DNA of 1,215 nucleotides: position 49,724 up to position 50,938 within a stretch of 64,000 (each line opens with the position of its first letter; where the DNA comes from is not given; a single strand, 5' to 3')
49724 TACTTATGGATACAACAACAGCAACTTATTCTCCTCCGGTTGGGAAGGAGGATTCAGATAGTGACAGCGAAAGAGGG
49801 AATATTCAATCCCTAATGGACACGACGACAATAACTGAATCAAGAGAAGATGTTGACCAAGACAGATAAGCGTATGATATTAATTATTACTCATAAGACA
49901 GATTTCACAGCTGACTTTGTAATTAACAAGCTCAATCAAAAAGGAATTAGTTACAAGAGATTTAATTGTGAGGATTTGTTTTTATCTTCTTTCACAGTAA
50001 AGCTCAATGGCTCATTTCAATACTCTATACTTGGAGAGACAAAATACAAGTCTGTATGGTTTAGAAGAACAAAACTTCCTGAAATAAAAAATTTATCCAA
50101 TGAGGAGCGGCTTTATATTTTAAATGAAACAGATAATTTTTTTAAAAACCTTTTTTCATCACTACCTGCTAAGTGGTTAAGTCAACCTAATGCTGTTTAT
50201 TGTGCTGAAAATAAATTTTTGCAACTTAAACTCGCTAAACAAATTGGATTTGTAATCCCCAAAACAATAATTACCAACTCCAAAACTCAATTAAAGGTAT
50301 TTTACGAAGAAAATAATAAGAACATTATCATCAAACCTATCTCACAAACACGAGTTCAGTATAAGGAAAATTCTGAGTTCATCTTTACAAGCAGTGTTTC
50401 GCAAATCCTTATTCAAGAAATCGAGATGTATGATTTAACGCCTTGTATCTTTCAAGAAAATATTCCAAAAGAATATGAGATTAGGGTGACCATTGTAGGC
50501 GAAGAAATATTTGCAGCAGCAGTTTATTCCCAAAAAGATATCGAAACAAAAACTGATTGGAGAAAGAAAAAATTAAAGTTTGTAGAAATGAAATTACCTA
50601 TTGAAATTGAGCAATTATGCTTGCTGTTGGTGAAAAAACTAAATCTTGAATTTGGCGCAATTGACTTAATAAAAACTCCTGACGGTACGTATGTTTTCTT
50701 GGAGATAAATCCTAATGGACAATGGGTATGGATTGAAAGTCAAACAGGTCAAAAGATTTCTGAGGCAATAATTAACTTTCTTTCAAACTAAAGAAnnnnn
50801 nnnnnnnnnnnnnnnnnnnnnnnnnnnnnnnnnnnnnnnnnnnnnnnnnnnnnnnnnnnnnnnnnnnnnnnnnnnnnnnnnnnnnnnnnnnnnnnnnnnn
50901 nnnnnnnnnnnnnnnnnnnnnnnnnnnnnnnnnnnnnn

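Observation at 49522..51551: Compact graspetide (omega-ester RiPP) cluster with a three-core precursor on a mobile region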

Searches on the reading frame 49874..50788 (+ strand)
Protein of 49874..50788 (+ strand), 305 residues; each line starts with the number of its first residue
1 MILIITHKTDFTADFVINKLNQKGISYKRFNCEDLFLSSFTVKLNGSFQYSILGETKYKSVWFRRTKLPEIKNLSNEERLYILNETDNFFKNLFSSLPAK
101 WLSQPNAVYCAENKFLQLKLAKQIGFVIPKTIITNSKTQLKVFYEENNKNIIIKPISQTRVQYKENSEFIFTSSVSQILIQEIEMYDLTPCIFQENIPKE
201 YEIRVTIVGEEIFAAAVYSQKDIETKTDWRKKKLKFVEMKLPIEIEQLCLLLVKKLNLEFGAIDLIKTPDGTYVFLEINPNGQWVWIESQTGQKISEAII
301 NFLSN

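Call 3: search_protein_families(library=pfam, proteins=[window:49874-50788:+], max_evalue=1)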
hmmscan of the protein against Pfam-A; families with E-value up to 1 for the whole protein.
window:49874-50788:+ (305 aa): 7 families
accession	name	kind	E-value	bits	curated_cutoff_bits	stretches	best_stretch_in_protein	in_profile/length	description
PF21068.3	ATPgraspMvdD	-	7e-08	33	27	1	1-105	1-117/121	MvdD pre-ATP grasp domain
PF08443.16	RimK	-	1e-07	32.2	21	1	111-302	1-187/188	RimK-like ATP-grasp domain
PF02955.21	GSH-S_ATP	-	0.00024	21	23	1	125-217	9-100/175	Prokaryotic glutathione synthetase, ATP-grasp domain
PF18299.6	R2K_2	-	0.021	15.2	26.2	1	140-280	14-130/147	ATP-grasp domain, R2K clade family 2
PF04014.23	MazE_antitoxin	-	0.032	14.6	24.7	1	127-159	11-46/48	Antidote-toxin recognition MazE, bacterial antitoxin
PF02408.26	CUB_2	-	0.081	13.1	23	0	190-245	43-101/120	CUB-like domain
PF14243.11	R2K_3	-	0.17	12.5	26.3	1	188-280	74-150/169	ATP-grasp domain, R2K clade family 3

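Call 4: search_protein_families(library=ncbifam, proteins=[window:49874-50788:+], max_evalue=1)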
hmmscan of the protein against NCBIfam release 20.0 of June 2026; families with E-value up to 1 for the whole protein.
window:49874-50788:+ (305 aa): 14 families
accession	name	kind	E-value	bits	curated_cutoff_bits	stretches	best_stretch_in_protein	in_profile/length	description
TIGR04187.1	GRASP_SAV_5884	subfamily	2.9e-65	220.5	350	1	2-303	2-311/312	ATP-grasp ribosomal peptide maturase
TIGR04185.1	ATPgraspMvdC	equivalog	1.8e-63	214.6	425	1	2-303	1-316/318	MvdC family ATP-grasp ribosomal peptide maturase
TIGR04184.1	ATPgraspMvdD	equivalog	1.7e-60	204.8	475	1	2-303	1-319/321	MvdD family ATP-grasp ribosomal peptide maturase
TIGR04192.1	GRASP_w_spasm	equivalog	1e-37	130.2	230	1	2-302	1-317/318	grasp-with-spasm system ATP-grasp peptide maturase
TIGR00768.1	rimK_fam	subfamily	3.3e-19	69.3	143.4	1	2-301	2-274/276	RimK family alpha-L-glutamate ligase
NF040720.1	MptN_Meth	equivalog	1.9e-13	50.1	350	1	3-302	4-289/291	tetrahydromethanopterin:alpha-L-glutamate ligase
TIGR02144.1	LysX_arch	equivalog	1.8e-10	40.4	275.6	1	105-302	79-274/281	lysine biosynthesis protein LysX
NF005315.0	PRK06849.1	equivalog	2.2e-07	30.2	406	1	108-280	111-274/389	hypothetical protein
TIGR01380.1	glut_syn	equivalog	0.00022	20.4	299.05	1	102-211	112-216/312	glutathione synthase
NF003573.0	PRK05246.1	equivalog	0.00034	19.5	272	1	103-158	114-164/316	glutathione synthase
NF009110.0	PRK12458.1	subfamily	0.00039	19.5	408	1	103-157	125-177/349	glutathione synthetase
TIGR04356.1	grasp_GAK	hypoth_equivalog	0.0088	15.2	300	1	103-301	89-281/287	GAK system ATP-grasp enzyme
TIGR03103.1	trio_acet_GNAT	equivalog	0.016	13.8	569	1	107-223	291-402/547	N-acetylglutaminylglutamine synthetase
NF004680.0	PRK06019.1-6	equivalog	0.24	10.1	327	1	104-155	107-158/405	5-(carboxyamino)imidazole ribonucleotide synthase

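Call 9: find_homologous_proteins(query=window:49874-50788:+, max_evalue=1e-10)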
Query window:49874-50788:+ (305 aa): 1400 proteins with E <= 1e-10 among 2346 candidates; the best 120 are listed.
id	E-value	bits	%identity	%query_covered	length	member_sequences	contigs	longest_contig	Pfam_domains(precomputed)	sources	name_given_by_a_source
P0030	8.5e-196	667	100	100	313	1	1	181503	PF08443.17,PF21068.4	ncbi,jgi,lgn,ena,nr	ncbi:MAG TPA: hypothetical protein VE978_03990 [Chitinophagales bacterium]|nr:hypothetical protein [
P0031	5.9e-157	539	80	100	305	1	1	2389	PF02955.22,PF08443.17,PF21068.4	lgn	-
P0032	2.0e-154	531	78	99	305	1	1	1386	PF08443.17,PF21068.4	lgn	-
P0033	1.7e-153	528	77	100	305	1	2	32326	PF08443.17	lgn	-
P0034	1.0e-151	522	77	100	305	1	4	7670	PF08443.17,PF21068.4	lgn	-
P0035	6.1e-151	520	76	100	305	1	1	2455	PF08443.17,PF21068.4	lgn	-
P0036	1.0e-150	519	76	100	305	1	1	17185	PF02955.22,PF08443.17,PF21068.4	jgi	-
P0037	1.0e-150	519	77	100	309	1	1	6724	PF08443.17,PF21068.4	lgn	-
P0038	1.1e-150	519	75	100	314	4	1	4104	PF02955.22,PF08443.17,PF21068.4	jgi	-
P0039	2.2e-149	514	76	100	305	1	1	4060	PF02955.22,PF08443.17,PF21068.4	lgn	-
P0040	3.9e-147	507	75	100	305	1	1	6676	PF02955.22,PF08443.17,PF21068.4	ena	-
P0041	3.0e-145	501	72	100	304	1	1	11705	PF02955.22,PF08443.17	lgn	-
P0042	4.4e-145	500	71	100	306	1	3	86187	PF08443.17,PF21068.4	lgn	-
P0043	8.7e-145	499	74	99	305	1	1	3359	PF08443.17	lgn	-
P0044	6.8e-144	496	72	100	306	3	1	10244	PF02955.22,PF08443.17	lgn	-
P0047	5.1e-142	490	70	100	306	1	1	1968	PF08443.17,PF21068.4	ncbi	-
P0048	6.5e-141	487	70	100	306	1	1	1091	PF21068.4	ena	-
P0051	6.3e-140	483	69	100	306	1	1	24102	PF08443.17,PF21068.4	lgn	-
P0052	1.1e-139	483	71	100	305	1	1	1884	PF08443.17,PF21068.4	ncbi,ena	-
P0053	1.0e-138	479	68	100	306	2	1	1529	PF02955.22,PF08443.17,PF21068.4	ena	-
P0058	4.2e-138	477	69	99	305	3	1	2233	PF08443.17,PF21068.4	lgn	-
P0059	6.0e-138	477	70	99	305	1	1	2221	PF08443.17,PF21068.4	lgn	-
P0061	1.1e-137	476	68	100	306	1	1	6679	PF02955.22,PF08443.17,PF21068.4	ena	-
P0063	4.0e-137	474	68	100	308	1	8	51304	PF02955.22,PF08443.17,PF21068.4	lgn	-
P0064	1.3e-136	473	70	99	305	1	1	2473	PF08443.17,PF21068.4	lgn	-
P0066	9.5e-136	470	70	99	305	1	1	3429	PF08443.17,PF21068.4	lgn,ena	-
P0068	1.4e-135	469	70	99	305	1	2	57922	PF08443.17,PF21068.4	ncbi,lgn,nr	ncbi:MAG: hypothetical protein L6Q78_12375 [Bacteroidia bacterium]|nr:hypothetical protein [Bacteroi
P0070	2.6e-135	468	69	100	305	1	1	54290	PF08443.17,PF21068.4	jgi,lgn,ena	-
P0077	1.1e-132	460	68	100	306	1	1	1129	PF08443.17,PF21068.4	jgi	jgi:glutathione synthase/RimK-type ligase-like ATP-grasp enzyme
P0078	1.4e-132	459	69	100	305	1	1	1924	PF21068.4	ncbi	-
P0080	9.6e-132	457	68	100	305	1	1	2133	PF08443.17,PF21068.4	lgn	-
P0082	2.9e-131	455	67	100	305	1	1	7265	PF02955.22,PF08443.17,PF21068.4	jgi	jgi:glutathione synthase/RimK-type ligase-like ATP-grasp enzyme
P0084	1.1e-130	453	67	100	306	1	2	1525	PF08443.17,PF21068.4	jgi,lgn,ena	-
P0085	1.3e-130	453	67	100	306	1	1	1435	PF08443.17,PF21068.4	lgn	-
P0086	4.4e-130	451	66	99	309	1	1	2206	PF21068.4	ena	-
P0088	7.8e-130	450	64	100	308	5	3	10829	PF08443.17,PF21068.4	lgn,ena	-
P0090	8.2e-130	450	66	100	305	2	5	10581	PF08443.17,PF21068.4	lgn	-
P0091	2.2e-129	449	64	100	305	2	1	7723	PF08443.17,PF21068.4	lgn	-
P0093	2.9e-128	445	64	100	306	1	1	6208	PF08443.17,PF21068.4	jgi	jgi:glutathione synthase/RimK-type ligase-like ATP-grasp enzyme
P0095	1.2e-127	443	65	100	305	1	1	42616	PF08443.17,PF21068.4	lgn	-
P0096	3.2e-127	442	64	100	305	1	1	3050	PF08443.17,PF21068.4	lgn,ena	-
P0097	4.3e-127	441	64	100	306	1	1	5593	PF08443.17,PF21068.4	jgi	-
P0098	2.5e-126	439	63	100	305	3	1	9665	PF21068.4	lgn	-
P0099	3.2e-126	438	63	100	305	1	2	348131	PF08443.17,PF21068.4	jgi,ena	jgi:glutathione synthase/RimK-type ligase-like ATP-grasp enzyme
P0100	1.4e-125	436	65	100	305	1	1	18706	PF08443.17,PF21068.4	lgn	-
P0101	1.4e-125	436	64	99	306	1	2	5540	PF08443.17,PF21068.4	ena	-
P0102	3.6e-124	432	63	100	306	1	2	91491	PF08443.17,PF21068.4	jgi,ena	jgi:glutathione synthase/RimK-type ligase-like ATP-grasp enzyme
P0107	2.8e-122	425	60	98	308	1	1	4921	PF02955.22,PF08443.17,PF21068.4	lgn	-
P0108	1.1e-121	424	65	99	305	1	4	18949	PF08443.17,PF21068.4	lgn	-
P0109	1.6e-121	423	61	100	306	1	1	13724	PF08443.17,PF21068.4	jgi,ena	jgi:glutathione synthase/RimK-type ligase-like ATP-grasp enzyme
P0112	2.8e-121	422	63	100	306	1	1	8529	PF08443.17,PF21068.4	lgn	-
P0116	6.9e-121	421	65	100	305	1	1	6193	PF08443.17,PF21068.4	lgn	-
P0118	1.3e-120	420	62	99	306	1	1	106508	PF08443.17,PF21068.4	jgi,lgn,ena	-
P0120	2.5e-120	419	59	100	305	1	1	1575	PF02955.22,PF08443.17,PF21068.4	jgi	jgi:glutathione synthase/RimK-type ligase-like ATP-grasp enzyme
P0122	9.1e-120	417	63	100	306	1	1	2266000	PF08443.17,PF21068.4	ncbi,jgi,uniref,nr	ncbi:hypothetical protein [Flavihumibacter profundi]|jgi:glutathione synthase/RimK-type ligase-like 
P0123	1.0e-119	417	58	100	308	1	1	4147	PF08443.17,PF21068.4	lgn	-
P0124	2.4e-119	416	63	99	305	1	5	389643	PF08443.17,PF21068.4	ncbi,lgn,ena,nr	ncbi:MAG: hypothetical protein J6T23_06905 [Elusimicrobia bacterium]|nr:hypothetical protein [Elusim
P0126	3.1e-119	416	64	99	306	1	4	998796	PF08443.17,PF21068.4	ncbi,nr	ncbi:MAG: hypothetical protein IPN39_06280 [Chitinophagaceae bacterium]|nr:hypothetical protein [Chi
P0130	1.8e-118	413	64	100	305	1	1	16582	PF08443.17,PF21068.4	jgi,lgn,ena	-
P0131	2.4e-118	413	64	100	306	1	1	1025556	PF08443.17,PF21068.4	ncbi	-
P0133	2.5e-117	409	60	99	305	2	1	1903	PF02955.22,PF08443.17,PF21068.4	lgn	-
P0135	7.9e-117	408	63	100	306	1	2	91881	PF08443.17,PF21068.4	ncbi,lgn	-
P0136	1.4e-116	407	60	100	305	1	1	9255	PF02955.22,PF08443.17,PF21068.4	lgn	-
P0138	2.6e-116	406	60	100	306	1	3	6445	PF02955.22,PF08443.17,PF21068.4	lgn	-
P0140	5.3e-116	405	60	100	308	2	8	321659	PF08443.17,PF21068.4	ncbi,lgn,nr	ncbi:MAG TPA: hypothetical protein PKH16_00140 [Aequorivita sp.]|nr:hypothetical protein [Aequorivit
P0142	3.6e-115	402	59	100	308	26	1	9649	PF02955.22,PF08443.17,PF21068.4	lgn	-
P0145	4.0e-115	402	60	100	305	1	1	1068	PF08443.17,PF21068.4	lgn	-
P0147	1.0e-114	401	58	100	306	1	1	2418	PF02955.22,PF08443.17,PF21068.4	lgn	-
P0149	8.1e-114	398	61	98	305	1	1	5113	PF08443.17,PF21068.4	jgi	jgi:glutathione synthase/RimK-type ligase-like ATP-grasp enzyme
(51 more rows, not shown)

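Call 26: search_solved_structures(query=window:49874-50788:+, max_evalue=0.001)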
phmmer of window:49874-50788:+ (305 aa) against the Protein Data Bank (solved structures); distinct sequences matched with E-value up to 0.001: 6.
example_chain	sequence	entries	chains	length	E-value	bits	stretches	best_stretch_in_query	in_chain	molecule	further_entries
5ig8_A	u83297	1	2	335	5.3e-42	147.2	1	2-303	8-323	ATP grasp ligase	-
5ig9_A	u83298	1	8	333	6.2e-39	137.1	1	57-303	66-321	ATP grasp ligase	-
7m4s_A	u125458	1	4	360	1.1e-37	133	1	2-302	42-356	AMdnB protein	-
7mgv_A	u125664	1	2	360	2.2e-35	125.4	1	2-303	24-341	CdnC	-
9bou_A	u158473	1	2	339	1.5e-25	93.2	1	2-303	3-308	MvdD-like pre-ATP grasp domain-containing protein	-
7drm_A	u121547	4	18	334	9.7e-07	31.5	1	95-290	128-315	ATP-grasp domain-containing protein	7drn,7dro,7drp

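Call 59: search_solved_structures(query=window:49874-50788:+, max_evalue=10, show_alignments=2)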
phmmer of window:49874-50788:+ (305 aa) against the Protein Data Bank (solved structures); distinct sequences matched with E-value up to 10: 12.
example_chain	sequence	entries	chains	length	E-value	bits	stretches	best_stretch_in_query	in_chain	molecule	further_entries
5ig8_A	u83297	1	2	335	5.3e-42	147.2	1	2-303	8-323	ATP grasp ligase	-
5ig9_A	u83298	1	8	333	6.2e-39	137.1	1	57-303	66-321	ATP grasp ligase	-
7m4s_A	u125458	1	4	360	1.1e-37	133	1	2-302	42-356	AMdnB protein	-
7mgv_A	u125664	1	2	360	2.2e-35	125.4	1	2-303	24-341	CdnC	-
9bou_A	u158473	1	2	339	1.5e-25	93.2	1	2-303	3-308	MvdD-like pre-ATP grasp domain-containing protein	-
7drm_A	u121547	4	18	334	9.7e-07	31.5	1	95-290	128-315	ATP-grasp domain-containing protein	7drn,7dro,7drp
3isy_A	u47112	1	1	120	0.19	14.1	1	140-211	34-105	Intracellular proteinase inhibitor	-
3vpb_A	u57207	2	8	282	0.19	14.1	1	111-302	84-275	Putative acetylornithine deacetylase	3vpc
1glv_A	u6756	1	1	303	0.21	13.9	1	127-157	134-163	GLUTATHIONE SYNTHASE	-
1gsa_A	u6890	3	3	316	0.23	13.8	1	127-157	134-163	GLUTATHIONE SYNTHETASE | GLUTATHIONE BIOSYNTHETIC LIGASE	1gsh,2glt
3m3m_A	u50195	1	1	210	0.85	12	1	254-304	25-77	Glutathione S-transferase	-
7qyr_A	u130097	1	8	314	1.1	11.5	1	202-304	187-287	Probable alpha-L-glutamate ligase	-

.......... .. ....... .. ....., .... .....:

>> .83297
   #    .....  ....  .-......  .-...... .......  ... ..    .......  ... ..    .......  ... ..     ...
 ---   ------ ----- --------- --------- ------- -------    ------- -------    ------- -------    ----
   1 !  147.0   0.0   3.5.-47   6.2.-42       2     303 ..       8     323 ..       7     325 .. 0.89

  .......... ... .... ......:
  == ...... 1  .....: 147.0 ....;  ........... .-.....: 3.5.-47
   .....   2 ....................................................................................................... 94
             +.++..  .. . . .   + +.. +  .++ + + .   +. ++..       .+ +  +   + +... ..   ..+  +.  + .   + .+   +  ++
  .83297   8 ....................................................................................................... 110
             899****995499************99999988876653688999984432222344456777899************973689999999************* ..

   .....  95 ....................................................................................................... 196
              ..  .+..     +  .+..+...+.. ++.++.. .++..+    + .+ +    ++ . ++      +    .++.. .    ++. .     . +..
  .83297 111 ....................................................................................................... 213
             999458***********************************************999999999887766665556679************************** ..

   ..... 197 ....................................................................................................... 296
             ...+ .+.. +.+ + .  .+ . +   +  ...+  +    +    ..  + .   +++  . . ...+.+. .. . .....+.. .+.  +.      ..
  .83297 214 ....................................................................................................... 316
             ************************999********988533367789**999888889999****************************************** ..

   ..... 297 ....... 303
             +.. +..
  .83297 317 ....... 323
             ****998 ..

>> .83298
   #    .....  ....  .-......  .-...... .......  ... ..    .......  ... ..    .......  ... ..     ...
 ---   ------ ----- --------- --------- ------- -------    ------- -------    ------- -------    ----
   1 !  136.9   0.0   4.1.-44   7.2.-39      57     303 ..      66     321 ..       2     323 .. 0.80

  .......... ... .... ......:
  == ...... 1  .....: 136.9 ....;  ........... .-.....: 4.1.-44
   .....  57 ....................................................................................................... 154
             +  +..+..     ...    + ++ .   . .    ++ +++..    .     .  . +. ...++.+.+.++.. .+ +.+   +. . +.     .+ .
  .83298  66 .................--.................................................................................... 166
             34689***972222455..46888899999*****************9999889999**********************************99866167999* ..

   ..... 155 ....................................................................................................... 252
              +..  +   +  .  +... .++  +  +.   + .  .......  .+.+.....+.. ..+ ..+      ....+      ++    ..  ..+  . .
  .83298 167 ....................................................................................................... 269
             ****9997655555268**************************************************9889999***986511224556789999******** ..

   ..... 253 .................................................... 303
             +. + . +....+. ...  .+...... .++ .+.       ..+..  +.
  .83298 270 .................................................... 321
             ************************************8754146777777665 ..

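Call 68: search_protein_families(library=padloc, proteins=[window:49874-50788:+], max_evalue=0.01)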
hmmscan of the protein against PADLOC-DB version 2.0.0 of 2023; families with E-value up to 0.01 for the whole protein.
window:49874-50788:+ (305 aa): 0 families

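Call 72: search_dna_similar(query=window:49874-50788:+, collection=plasmids, mode=protein, max_rows=15, max_evalue=1e-20)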
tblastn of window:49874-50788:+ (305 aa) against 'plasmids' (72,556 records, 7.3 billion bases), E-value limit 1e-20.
Records with a match: 52; places in all: 55; records where one place covers at least 80% of the query: 50.
Best place of each record, by identity: <60% 52.
By first word of the organism name: Streptomyces 24; Nostoc 3; Ligilactobacillus 3; Croceicoccus 2; Agrobacterium 2; Nocardiopsis 2; Pseudomonas 1; Sinorhizobium 1; Burkholderia 1; Herpetosiphon 1; and 12 more.
By predicted mobility (MOB-suite, as given by PLSDB): non-mobilizable 39; conjugative 8; mobilizable 5.
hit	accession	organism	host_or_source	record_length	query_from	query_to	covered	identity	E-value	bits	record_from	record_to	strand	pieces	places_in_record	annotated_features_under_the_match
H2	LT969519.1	Pseudomonas aeruginosa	-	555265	1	305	100%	36.4%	1e-49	184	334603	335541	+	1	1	rimK_1: Ribosomal protein S6--L-glutamate ligase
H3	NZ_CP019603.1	Croceicoccus marinus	-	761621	1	303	99%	34.8%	2e-50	185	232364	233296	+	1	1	MvdC/MvdD family ATP grasp protein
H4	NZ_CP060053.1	Croceicoccus marinus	prokaryote,marine sediment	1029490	1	303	99%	34.8%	2e-50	185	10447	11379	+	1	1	none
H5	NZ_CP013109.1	Sinorhizobium americanum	Vachellia farnesiana,cell culture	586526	1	303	99%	34.5%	2e-52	191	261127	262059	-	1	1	hypothetical protein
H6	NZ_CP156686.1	Burkholderia stagnalis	Bacterial cells,soils collected in ...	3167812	1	303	99%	32.9%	1e-34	140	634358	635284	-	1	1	none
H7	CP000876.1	Herpetosiphon aurantiacus DSM 785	-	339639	1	303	99%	32.8%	1e-41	160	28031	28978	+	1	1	RimK domain protein ATP-grasp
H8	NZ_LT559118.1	Nonomuraea gerenzanensis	-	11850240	1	304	100%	32.5%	1e-40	157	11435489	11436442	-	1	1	none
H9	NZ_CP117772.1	Nostoc sp. UHCC 0926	whole organism,lichen surface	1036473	2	303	99%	32.4%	3e-32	133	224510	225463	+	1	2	none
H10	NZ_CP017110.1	Ligilactobacillus salivarius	Gallus gallus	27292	2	303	99%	32.3%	7e-27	117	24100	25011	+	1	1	hypothetical protein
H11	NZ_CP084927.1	Ligilactobacillus salivarius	Homo sapiens,mixed culture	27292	2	303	99%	32.3%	7e-27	117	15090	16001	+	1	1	hypothetical protein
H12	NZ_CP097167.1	Ligilactobacillus salivarius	Homo sapiens,single cell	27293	2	303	99%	32.3%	7e-27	117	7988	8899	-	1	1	hypothetical protein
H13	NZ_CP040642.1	Agrobacterium sp. T29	Single strain culture,soil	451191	1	303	99%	32.1%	6e-40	155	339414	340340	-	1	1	MvdC/MvdD family ATP grasp protein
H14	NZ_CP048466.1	Agrobacterium tumefaciens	walnut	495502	2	289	94%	33.3%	2e-28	122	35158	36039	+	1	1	hypothetical protein (x2)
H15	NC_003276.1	Nostoc sp. PCC 7120 = FACHB-418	-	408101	2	303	99%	31.6%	1e-30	128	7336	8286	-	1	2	MvdD family ATP-grasp ribosomal peptide maturase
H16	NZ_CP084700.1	Rhizobium ruizarguesonis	Pisum sativum L.,Cell culture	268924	2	289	94%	32.9%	1e-28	122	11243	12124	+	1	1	RimK-like protein | hypothetical protein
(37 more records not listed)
